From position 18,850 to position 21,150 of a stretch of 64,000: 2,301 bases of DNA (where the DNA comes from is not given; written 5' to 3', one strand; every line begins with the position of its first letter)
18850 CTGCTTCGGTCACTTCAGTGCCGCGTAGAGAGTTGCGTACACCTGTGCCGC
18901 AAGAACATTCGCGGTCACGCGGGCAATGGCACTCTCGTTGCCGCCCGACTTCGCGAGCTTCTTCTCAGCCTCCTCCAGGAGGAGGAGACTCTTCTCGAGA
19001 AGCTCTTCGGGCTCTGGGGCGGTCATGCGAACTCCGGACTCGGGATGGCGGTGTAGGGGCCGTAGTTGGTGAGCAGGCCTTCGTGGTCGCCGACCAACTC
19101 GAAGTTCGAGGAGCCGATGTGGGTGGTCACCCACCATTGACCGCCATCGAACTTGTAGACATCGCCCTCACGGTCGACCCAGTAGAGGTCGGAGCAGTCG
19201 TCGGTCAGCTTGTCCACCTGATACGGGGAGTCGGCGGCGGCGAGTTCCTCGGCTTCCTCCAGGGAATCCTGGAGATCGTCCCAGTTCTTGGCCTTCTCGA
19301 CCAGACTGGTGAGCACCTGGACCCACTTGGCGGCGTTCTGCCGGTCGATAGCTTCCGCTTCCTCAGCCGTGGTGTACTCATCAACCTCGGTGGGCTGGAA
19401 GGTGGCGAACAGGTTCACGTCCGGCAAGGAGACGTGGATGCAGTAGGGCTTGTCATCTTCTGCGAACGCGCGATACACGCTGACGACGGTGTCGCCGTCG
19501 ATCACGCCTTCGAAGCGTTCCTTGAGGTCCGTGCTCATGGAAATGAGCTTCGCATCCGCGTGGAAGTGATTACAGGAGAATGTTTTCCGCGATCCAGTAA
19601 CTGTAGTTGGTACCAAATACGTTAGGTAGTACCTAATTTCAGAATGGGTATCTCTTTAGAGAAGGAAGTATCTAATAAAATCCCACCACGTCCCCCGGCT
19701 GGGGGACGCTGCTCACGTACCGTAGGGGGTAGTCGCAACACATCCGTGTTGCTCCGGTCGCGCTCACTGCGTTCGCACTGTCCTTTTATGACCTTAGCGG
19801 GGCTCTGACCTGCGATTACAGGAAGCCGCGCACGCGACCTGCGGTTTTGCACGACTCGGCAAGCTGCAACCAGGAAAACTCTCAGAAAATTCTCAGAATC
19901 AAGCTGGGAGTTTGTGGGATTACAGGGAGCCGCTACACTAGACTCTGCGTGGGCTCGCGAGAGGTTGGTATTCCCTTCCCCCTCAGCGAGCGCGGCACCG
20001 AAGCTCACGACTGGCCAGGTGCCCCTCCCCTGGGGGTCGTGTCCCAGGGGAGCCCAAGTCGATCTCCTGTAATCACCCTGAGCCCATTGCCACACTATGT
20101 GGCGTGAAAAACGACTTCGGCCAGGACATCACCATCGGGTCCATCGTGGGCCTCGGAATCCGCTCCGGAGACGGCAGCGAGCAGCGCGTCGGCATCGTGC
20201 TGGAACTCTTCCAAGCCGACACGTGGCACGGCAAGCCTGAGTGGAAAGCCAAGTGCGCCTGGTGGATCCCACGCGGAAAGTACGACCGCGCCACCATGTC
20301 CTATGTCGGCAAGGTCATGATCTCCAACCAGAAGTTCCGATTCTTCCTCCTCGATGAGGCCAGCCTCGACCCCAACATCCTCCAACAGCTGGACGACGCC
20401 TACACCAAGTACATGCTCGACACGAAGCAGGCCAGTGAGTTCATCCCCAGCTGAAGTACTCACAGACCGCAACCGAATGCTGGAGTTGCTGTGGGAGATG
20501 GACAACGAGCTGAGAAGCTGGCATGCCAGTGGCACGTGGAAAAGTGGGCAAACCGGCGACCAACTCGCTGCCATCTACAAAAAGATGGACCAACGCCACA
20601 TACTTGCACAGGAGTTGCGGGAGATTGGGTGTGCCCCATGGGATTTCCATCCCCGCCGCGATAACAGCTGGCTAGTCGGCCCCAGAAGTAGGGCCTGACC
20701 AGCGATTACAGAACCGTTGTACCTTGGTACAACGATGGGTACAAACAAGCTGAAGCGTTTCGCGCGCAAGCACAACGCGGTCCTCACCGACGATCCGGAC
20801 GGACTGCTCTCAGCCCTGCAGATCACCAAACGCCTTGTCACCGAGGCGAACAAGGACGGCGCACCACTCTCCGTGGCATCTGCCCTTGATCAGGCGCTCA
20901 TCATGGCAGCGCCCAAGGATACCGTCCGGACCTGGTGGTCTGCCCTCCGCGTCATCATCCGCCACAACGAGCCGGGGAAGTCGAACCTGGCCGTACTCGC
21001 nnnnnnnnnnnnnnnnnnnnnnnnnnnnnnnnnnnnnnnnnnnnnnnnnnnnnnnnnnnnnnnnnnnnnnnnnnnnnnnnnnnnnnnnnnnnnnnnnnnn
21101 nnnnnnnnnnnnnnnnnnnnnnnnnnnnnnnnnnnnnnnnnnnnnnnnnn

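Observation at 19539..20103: Divergent control region with three stoperator-like sites, a 15-bp palindrome and a GC hairpin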

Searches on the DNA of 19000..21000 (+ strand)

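Call 4: search_dna_similar(query=window:19000-21000:+, collection=phages, mode=near)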
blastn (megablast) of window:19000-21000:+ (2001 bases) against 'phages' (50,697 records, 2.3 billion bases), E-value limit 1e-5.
Records with a match: 27; places in all: 27; records where one place covers at least 80% of the query: 18.
Best place of each record, by identity: >=99% 2; 80-90% 21; 60-80% 4.
By first word of the organism name: Mycobacterium 27.
By host as written in the record: Mycobacterium smegmatis mc2 155 22; Mycobacterium smegmatis mc#155 3; Mycolicibacterium smegmatis 1; Mycobacterium smegmatis mc2155 1.
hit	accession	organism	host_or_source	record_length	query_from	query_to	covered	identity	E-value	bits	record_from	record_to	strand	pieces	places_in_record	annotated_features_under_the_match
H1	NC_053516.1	Mycobacterium phage Reindeer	Mycobacterium smegmatis mc2 155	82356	1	2001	100%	100.0%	0e+0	3696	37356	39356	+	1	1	51: hypothetical protein | 52: hypothetical protein | 54: hypothetical protein | 53: hypothetical protein | 50: membrane protein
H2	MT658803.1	Mycobacterium phage Reindeer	Mycobacterium smegmatis mc2 155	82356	1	2001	100%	100.0%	0e+0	3696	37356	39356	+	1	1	51: hypothetical protein | 52: hypothetical protein | 54: hypothetical protein | 53: hypothetical protein | 50: membrane protein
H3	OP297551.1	Mycobacterium phage Skinny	Mycobacterium smegmatis mc2 155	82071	32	2001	98%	84.5%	0e+0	1925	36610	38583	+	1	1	50: hypothetical protein | 51: hypothetical protein | 53: hypothetical protein | 52: hypothetical protein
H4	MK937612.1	Mycobacterium phage LilhomieP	Mycobacterium smegmatis mc2 155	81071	32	2001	98%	84.4%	0e+0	1919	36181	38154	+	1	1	48: hypothetical protein | 49: hypothetical protein | 51: hypothetical protein | 50: hypothetical protein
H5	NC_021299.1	Mycobacterium phage PegLeg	Mycobacterium smegmatis mc2 155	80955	32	2001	98%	84.4%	0e+0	1919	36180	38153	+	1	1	hypothetical protein (x4)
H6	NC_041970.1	Mycobacterium phage Bongo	Mycobacterium smegmatis mc2 155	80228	32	2001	98%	84.4%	0e+0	1919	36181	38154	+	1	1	49: hypothetical protein | 50: hypothetical protein | 52: hypothetical protein | 51: hypothetical protein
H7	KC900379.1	Mycobacterium phage PegLeg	Mycobacterium smegmatis mc2 155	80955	32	2001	98%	84.4%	0e+0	1919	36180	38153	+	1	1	hypothetical protein (x4)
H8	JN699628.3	Mycobacterium phage Bongo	Mycobacterium smegmatis mc2 155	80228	32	2001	98%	84.4%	0e+0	1919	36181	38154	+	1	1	49: hypothetical protein | 50: hypothetical protein | 52: hypothetical protein | 51: hypothetical protein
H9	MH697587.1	Mycobacterium phage IPhane7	Mycobacterium smegmatis mc2 155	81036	32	2001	98%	84.4%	0e+0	1919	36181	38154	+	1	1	49: hypothetical protein | 50: hypothetical protein | 52: hypothetical protein | 51: hypothetical protein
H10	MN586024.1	Mycobacterium phage TyDawg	Mycobacterium smegmatis mc#155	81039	32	2001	98%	84.4%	0e+0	1919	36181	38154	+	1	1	49: hypothetical protein | 50: hypothetical protein | 52: hypothetical protein | 51: hypothetical protein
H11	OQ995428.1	Mycobacterium phage SlimJimmy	Mycobacterium smegmatis mc2 155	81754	32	2001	98%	84.3%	0e+0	1908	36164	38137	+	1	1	48: hypothetical protein | 49: hypothetical protein | 51: hypothetical protein | 50: hypothetical protein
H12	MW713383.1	Mycobacterium phage SirSheldon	Mycolicibacterium smegmatis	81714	32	2001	98%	83.5%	0e+0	1810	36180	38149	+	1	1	hypothetical protein (x4)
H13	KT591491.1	Mycobacterium phage Bricole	Mycobacterium smegmatis mc2 155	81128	32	2001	98%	83.5%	0e+0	1810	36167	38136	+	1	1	hypothetical protein (x4)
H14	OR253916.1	Mycobacterium phage Auspice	Mycobacterium smegmatis mc2155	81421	32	2001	98%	83.5%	0e+0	1810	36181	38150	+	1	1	49: hypothetical protein | 50: hypothetical protein | 52: hypothetical protein | 51: hypothetical protein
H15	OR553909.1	Mycobacterium phage Glaske16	Mycobacterium smegmatis mc2 155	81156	32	2001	98%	83.5%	0e+0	1810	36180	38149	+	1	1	50: hypothetical protein | 51: hypothetical protein | 53: hypothetical protein | 52: hypothetical protein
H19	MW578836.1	Mycobacterium phage Nanosmite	Mycobacterium smegmatis mc2 155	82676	438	1152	36%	74.8%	2e-73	283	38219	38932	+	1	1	54: hypothetical protein | 55: hypothetical protein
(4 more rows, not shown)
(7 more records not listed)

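Call 31: get_annotated_region(hit=H19, flank=1500)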
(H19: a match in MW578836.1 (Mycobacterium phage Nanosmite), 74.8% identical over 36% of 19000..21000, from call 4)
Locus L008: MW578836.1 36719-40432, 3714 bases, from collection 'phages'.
description: Mycobacterium phage Nanosmite, complete genome.
organism: Mycobacterium phage Nanosmite (NCBI taxid 2813164)
taxonomy: Viruses; Duplodnaviria; Heunggongvirae; Uroviricota; Caudoviricetes; Vilmaviridae; Mclasvirinae; Reyvirus
host: Mycobacterium smegmatis mc2 155; source: soil; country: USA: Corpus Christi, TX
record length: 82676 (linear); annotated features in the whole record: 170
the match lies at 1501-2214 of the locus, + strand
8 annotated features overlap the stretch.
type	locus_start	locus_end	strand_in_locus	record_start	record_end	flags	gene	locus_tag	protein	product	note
CDS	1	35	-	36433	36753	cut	52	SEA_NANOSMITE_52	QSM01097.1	hypothetical protein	-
CDS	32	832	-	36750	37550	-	53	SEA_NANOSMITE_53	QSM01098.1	nucleotidyl transferase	-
CDS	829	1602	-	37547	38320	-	54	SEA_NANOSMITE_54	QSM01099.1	hypothetical protein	-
CDS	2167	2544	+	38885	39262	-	55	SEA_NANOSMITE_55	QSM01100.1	hypothetical protein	-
CDS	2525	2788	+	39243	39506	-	56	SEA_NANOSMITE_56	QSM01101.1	hypothetical protein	-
CDS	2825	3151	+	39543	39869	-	57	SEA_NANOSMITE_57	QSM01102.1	hypothetical protein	-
CDS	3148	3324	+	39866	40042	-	58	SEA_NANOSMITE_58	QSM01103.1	membrane protein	-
CDS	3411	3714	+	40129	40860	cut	59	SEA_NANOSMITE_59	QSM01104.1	ERF family ssDNA binding protein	-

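Call 33: search_rna_families(source=window, start=19400, end=20300, threshold=evalue, max_evalue=10)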
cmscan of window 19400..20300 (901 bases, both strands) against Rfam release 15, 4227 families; matches with E-value up to 10: 1.
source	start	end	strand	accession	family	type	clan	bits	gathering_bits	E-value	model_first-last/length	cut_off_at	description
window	19513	19549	-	RF02499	Atu_C4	Gene; sRNA;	-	21.2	80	0.17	1-70/70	no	Rhizobiales sRNA Atu_C4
